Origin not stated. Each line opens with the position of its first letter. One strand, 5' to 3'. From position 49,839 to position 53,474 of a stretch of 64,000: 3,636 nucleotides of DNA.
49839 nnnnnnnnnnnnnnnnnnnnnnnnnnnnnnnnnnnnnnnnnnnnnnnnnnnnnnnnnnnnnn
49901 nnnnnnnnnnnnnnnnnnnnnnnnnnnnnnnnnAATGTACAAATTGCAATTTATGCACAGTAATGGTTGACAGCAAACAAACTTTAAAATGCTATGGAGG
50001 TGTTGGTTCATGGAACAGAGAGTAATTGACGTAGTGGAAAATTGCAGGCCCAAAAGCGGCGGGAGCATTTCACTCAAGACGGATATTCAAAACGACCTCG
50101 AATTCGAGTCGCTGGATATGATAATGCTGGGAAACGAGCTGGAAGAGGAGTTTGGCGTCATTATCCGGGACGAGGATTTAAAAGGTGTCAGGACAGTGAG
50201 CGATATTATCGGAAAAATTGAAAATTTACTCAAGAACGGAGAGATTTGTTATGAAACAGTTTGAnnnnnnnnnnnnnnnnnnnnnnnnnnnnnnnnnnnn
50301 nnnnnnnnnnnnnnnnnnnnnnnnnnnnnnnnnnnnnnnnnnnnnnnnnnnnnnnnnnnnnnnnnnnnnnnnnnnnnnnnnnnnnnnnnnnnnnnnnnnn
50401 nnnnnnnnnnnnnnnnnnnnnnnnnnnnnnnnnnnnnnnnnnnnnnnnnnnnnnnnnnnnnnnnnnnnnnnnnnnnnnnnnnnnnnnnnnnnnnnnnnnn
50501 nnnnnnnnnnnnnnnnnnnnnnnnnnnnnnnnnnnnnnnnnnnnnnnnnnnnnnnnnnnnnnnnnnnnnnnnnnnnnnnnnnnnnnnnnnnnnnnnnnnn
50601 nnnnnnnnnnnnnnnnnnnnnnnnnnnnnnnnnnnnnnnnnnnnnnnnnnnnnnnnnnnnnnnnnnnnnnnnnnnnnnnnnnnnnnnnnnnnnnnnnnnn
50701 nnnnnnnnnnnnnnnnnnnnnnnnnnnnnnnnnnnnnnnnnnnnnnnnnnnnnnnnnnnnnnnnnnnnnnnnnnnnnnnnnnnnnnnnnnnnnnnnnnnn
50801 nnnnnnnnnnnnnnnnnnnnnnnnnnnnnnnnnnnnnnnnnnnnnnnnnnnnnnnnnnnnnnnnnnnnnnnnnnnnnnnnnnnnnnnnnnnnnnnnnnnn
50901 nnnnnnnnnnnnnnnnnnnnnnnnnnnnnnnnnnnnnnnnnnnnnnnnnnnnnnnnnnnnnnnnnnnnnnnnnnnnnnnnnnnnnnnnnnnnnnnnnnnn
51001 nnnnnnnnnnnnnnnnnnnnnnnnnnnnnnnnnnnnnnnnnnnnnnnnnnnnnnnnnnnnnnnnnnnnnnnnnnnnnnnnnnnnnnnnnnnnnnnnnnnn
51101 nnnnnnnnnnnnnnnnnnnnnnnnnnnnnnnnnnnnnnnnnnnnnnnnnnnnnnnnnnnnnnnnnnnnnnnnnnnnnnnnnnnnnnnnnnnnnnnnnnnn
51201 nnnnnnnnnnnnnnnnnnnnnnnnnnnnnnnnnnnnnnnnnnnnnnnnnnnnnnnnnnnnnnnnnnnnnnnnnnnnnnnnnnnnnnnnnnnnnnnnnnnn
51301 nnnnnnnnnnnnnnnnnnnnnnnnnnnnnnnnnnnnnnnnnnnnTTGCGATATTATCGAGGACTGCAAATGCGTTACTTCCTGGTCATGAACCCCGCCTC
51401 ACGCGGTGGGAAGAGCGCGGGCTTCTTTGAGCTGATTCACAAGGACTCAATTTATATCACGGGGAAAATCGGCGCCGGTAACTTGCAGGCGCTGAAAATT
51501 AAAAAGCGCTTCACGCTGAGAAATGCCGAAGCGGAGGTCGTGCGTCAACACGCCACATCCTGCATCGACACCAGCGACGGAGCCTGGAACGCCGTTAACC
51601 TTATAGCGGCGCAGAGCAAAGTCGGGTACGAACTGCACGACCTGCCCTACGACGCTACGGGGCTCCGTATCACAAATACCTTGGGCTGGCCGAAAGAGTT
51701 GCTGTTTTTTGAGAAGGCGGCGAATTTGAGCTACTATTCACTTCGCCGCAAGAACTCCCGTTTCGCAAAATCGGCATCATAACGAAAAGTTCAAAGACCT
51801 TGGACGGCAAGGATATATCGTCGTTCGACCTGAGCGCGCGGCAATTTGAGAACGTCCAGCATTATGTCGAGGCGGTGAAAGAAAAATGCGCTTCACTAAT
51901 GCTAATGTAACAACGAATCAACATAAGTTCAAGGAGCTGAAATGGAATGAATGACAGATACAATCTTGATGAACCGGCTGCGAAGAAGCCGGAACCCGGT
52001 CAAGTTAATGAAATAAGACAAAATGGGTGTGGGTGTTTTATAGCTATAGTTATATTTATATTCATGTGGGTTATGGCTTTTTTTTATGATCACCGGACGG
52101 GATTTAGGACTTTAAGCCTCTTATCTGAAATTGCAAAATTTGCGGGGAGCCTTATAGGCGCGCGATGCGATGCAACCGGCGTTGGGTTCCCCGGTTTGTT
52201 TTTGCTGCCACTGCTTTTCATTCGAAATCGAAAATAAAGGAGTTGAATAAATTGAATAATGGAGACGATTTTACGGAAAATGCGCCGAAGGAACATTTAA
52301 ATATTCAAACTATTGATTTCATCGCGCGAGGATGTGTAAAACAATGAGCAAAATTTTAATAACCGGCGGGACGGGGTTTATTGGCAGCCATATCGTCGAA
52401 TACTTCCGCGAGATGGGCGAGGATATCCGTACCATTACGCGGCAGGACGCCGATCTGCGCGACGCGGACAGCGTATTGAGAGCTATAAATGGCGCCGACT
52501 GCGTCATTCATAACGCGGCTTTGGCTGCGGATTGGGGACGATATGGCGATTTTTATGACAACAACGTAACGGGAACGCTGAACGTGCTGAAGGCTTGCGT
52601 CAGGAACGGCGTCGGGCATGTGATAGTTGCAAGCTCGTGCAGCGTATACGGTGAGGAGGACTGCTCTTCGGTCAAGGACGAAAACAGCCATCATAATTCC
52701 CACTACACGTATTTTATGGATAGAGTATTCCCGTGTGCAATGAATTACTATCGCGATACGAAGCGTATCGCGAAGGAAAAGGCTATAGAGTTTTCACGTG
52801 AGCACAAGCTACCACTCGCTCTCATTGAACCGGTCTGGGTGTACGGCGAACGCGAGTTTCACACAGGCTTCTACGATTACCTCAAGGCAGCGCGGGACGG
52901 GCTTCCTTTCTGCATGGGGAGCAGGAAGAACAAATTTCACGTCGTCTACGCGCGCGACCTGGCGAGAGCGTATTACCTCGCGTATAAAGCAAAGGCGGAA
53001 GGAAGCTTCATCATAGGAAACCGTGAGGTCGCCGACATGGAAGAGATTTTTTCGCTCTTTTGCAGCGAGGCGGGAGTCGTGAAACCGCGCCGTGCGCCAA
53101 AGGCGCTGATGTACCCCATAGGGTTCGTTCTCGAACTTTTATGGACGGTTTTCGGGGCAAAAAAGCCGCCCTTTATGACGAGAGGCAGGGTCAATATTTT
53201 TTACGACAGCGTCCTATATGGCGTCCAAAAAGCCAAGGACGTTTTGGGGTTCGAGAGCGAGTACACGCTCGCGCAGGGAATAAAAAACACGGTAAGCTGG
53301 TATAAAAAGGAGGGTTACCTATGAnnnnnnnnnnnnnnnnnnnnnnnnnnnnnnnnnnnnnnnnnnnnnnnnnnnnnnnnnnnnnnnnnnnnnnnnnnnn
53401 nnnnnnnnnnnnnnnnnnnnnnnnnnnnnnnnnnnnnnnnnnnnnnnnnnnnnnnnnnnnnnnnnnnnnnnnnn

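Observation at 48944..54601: Candidate lipid (sphingolipid-like or aminolipid) biosynthesis cluster: UbiA prenyltransferase, ACP, alpha-oxoamine synthase, lipid-kinase-like, SDR, radical SAM/SPASM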

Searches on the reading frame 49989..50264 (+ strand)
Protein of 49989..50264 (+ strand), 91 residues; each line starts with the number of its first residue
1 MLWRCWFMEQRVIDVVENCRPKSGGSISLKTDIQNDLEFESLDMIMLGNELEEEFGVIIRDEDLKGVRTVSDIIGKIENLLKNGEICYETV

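Call 3: search_protein_families(library=pfam, proteins=[window:49989-50264:+], max_evalue=0.01)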
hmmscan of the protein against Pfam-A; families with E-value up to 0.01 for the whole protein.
window:49989-50264:+ (91 aa): 1 family
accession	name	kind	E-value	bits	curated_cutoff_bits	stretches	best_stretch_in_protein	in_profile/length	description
PF00550.31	PP-binding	-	1.9e-07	31.6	20.8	1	25-75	16-65/67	Phosphopantetheine attachment site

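Call 4: search_protein_families(library=ncbifam, proteins=[window:49989-50264:+], max_evalue=0.01)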
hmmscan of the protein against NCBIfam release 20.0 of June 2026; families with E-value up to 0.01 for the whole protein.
window:49989-50264:+ (91 aa): 11 families
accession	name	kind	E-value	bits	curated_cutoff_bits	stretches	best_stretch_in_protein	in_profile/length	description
NF002148.0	PRK00982.1-2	subfamily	1.1e-12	47.6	71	1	9-79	6-76/79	acyl carrier protein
NF040636.1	AcpM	exception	7.6e-10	38.7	146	1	14-82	12-80/93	meromycolate extension acyl carrier protein AcpM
NF002150.0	PRK00982.1-4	subfamily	1.1e-09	38.4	66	1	22-79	20-77/80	acyl carrier protein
NF002147.0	PRK00982.1-1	equivalog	2.1e-09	37.1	84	1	25-80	25-80/83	acyl carrier protein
TIGR00517.1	acyl_carrier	equivalog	3e-09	36.6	70.45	1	9-79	5-75/77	acyl carrier protein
NF003757.0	PRK05350.1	equivalog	3.8e-09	36.6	65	1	26-83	25-82/83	acyl carrier protein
NF006031.0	PRK08172.1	equivalog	2e-08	34.8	76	1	8-81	5-78/82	acyl carrier protein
NF009104.0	PRK12449.1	equivalog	9.1e-08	31.9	70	1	10-77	8-75/80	acyl carrier protein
NF002151.0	PRK00982.1-5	equivalog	2.7e-06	27.4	92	1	30-79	26-75/78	acyl carrier protein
NF002149.0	PRK00982.1-3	equivalog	4.5e-06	26.5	106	1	9-78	5-74/78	acyl carrier protein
NF058660.1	cispen_ACP_AmcB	equivalog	0.0013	18.8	80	1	26-79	22-77/80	cispentacin biosynthesis acyl carrier protein AmcB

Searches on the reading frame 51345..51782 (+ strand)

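Call 3: search_protein_families(library=pfam, proteins=[window:51345-51782:+], max_evalue=0.01)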
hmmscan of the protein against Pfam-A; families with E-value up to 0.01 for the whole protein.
window:51345-51782:+ (145 aa): 0 families

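Call 4: search_protein_families(library=ncbifam, proteins=[window:51345-51782:+], max_evalue=0.01)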
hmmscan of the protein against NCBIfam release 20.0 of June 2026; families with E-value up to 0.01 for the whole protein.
window:51345-51782:+ (145 aa): 2 families
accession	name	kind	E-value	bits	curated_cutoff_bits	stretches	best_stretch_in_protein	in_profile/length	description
TIGR01379.1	thiL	equivalog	2.9e-05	23.2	184.15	1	47-99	181-233/320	thiamine-phosphate kinase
NF004353.0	PRK05731.2-2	equivalog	0.0012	18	301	1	54-98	177-221/311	thiamine-phosphate kinase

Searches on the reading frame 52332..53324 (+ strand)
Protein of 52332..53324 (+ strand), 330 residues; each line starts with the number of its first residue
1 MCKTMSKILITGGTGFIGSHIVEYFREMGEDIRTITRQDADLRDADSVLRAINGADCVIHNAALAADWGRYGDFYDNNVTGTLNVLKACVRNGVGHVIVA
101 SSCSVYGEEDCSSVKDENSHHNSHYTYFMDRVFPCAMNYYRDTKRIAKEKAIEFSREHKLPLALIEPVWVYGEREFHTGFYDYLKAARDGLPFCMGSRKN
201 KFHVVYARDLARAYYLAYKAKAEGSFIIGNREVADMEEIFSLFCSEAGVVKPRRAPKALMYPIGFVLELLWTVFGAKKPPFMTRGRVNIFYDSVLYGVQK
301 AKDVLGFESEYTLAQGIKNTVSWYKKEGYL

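Call 3: search_protein_families(library=pfam, proteins=[window:52332-53324:+], max_evalue=0.01)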
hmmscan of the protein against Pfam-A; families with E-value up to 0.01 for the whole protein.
window:52332-53324:+ (330 aa): 10 families
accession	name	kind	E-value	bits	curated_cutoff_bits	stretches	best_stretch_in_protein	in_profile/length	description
PF01370.27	Epimerase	-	1.2e-32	113.6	20.9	1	8-224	1-231/240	NAD dependent epimerase/dehydratase family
PF01073.25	3Beta_HSD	-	5.7e-23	81.8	22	1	9-220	1-231/280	3-beta hydroxysteroid dehydrogenase/isomerase family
PF16363.11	GDP_Man_Dehyd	-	5.8e-17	62.6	27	2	39-319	58-331/332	GDP-mannose 4,6 dehydratase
PF07993.18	NAD_binding_4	-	3.9e-13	49.6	20.1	1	50-198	84-233/258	Male sterility protein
PF04321.23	RmlD_sub_bind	-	2.1e-09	37.3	27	1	7-174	2-155/287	RmlD substrate binding domain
PF13460.12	NAD_binding_10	-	9.4e-09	35.8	27.2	1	35-116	41-114/184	NAD(P)H-binding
PF02719.21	Polysacc_synt_2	-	3.3e-07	30.2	20.2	1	40-102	61-128/293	Polysaccharide biosynthesis protein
PF05368.20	NmrA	-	6e-07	29.8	27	1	6-102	3-107/298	NmrA-like family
PF08659.16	KR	-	0.0028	18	22.6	0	8-62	3-58/180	KR domain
PF00106.31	adh_short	-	0.0081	16.1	26.6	0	8-52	3-47/195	short chain dehydrogenase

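Call 4: search_protein_families(library=ncbifam, proteins=[window:52332-53324:+], max_evalue=0.01)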
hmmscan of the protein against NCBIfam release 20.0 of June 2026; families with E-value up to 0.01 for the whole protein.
window:52332-53324:+ (330 aa): 29 families (the best 25 are shown)
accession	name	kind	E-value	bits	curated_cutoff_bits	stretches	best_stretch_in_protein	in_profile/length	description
NF042422.1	oxyalk_red_OleD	equivalog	6.3e-33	114.5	580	1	7-322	2-326/329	2-alkyl-3-oxoalkanoate reductase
TIGR03466.1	HpnA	hypoth_equivalog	1.6e-32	112.7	367.65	1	7-330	2-327/327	hopanoid-associated sugar epimerase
NF042423.1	oxyalk_red_Shew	equivalog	5.3e-28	98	580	1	3-318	6-329/331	2-alkyl-3-oxoalkanoate reductase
TIGR04180.1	EDH_00030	hypoth_equivalog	1.1e-18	67.4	475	2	39-175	55-180/297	NAD-dependent 4,6-dehydratase LegB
TIGR01179.1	galE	equivalog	1.4e-18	66.8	262.3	2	32-121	46-140/332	UDP-glucose 4-epimerase GalE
NF052578.1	StrlDmthSdmBMthl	equivalog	2.1e-14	54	600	1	9-329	4-327/328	sterol demethylase protein SdmB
TIGR02197.1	heptose_epim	equivalog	7.7e-12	45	274.6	1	8-179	1-179/316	ADP-glyceromanno-heptose 6-epimerase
TIGR01746.1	Thioester-redct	subfamily_domain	4.8e-10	39.2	213.35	1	53-115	87-152/371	thioester reductase domain-containing protein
TIGR02622.1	CDP_4_6_dhtase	equivalog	8.6e-10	38.3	278.45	0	6-34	5-33/352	CDP-glucose 4,6-dehydratase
NF007956.0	PRK10675.1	subfamily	1.8e-09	37.2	394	1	53-109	72-131/338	UDP-glucose 4-epimerase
TIGR01214.1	rmlD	equivalog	1.4e-08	34.1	224.05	1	7-100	1-99/285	dTDP-4-dehydrorhamnose reductase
TIGR01181.1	dTDP_gluc_dehyt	equivalog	1.5e-08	34.1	365.1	0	7-33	1-27/321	dTDP-glucose 4,6-dehydratase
TIGR01777.1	yfcH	hypoth_equivalog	1.6e-07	31.2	207.35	1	8-125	1-135/292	TIGR01777 family oxidoreductase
TIGR03589.1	PseB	equivalog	2e-07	30.3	407.75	1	41-101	61-124/324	UDP-N-acetylglucosamine 4,6-dehydratase (inverting)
NF041293.1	G6PDh_Azf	equivalog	2.8e-07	30.2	400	1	39-125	52-138/252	NAD-dependent glucose-6-phosphate dehydrogenase Azf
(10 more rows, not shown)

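Call 25: search_solved_structures(query=window:52344-53321:+, max_evalue=1e-10)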
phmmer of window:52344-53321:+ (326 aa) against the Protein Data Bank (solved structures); distinct sequences matched with E-value up to 1e-10: 6.
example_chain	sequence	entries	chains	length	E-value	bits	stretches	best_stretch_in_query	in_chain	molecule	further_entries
3wj7_A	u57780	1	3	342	4.2e-17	65.9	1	4-324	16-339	Putative oxidoreductase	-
3m2p_A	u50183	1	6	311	3.1e-13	53.2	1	3-228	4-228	UDP-N-acetylglucosamine 4-epimerase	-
6kv9_A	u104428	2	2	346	5.1e-13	52.4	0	4-113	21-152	MoeE5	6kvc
6nbr_A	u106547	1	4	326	7.6e-12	48.6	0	6-223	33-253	Kavalactone reductase 1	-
1r6d_A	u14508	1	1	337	8.7e-11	45.1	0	36-114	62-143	TDP-glucose-4,6-dehydratase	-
1r66_A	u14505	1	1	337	9.3e-11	45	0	36-114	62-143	TDP-glucose-4,6-dehydratase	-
